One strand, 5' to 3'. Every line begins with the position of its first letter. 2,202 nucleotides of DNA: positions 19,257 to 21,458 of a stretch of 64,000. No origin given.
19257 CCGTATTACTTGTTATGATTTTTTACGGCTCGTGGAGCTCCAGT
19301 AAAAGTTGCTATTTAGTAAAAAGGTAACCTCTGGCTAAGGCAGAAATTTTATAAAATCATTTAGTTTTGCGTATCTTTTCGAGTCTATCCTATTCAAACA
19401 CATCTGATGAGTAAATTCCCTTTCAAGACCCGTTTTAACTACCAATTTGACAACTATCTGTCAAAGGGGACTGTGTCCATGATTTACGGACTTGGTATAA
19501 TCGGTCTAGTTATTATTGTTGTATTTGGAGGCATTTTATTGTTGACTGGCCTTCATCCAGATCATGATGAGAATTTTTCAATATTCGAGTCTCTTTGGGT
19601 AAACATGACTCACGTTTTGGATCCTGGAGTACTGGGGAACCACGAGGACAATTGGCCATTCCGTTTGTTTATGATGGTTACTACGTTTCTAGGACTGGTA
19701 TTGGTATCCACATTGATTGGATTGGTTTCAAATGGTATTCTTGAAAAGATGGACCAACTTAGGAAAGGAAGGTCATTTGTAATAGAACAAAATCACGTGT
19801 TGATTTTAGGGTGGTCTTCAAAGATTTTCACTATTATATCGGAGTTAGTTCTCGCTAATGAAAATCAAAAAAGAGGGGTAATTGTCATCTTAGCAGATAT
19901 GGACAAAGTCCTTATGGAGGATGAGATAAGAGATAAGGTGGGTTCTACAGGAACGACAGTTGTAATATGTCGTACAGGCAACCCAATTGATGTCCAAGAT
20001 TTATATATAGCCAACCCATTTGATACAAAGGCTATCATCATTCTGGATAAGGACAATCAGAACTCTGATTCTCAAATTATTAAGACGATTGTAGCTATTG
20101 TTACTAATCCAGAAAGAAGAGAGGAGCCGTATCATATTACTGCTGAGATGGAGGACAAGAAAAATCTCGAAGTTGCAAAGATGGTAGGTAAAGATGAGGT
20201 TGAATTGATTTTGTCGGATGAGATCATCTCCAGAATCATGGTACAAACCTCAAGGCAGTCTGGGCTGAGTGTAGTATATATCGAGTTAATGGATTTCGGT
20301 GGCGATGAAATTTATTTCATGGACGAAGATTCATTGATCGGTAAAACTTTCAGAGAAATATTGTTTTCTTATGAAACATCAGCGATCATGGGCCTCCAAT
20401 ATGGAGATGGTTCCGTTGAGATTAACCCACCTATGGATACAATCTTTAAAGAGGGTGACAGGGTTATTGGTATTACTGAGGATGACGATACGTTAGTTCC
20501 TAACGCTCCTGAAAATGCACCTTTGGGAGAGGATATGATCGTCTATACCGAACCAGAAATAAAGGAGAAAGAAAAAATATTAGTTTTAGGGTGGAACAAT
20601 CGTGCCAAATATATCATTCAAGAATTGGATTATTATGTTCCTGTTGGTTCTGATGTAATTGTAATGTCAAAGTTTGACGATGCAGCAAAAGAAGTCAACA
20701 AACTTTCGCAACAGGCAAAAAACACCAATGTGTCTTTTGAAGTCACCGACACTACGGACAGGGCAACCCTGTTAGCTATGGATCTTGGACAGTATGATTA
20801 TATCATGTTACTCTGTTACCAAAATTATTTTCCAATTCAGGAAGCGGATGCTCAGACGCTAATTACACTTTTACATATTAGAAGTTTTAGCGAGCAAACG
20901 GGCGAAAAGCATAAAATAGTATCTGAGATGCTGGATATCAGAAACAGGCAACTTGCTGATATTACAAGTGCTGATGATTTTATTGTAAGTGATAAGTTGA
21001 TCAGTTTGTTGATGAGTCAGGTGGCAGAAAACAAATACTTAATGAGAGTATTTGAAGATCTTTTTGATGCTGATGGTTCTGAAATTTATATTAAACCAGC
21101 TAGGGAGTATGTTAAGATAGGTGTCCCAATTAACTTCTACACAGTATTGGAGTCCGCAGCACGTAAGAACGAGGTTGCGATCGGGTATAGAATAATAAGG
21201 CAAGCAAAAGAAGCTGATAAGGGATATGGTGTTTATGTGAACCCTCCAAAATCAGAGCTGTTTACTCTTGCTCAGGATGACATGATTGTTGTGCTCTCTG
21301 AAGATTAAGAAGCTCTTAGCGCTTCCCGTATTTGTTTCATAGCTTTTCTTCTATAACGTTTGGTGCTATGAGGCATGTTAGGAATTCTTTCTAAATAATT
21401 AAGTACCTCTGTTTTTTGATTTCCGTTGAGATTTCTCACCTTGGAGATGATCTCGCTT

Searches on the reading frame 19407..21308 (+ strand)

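Call 38: search_protein_families(library=pfam, proteins=[window:19407-21308:+], max_evalue=0.0001)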
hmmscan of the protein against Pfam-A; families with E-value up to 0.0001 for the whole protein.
window:19407-21308:+ (633 aa): 2 families
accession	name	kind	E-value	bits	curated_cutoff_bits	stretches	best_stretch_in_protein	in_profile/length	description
PF06241.17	Castor_Poll_mid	-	9.9e-34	115.9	26.7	1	272-366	2-97/104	Castor and Pollux, part of voltage-gated ion channel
PF22614.2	Slo-like_RCK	-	1e-05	25.6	24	0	128-223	3-95/119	Calcium-activated potassium channel slowpoke-like RCK domain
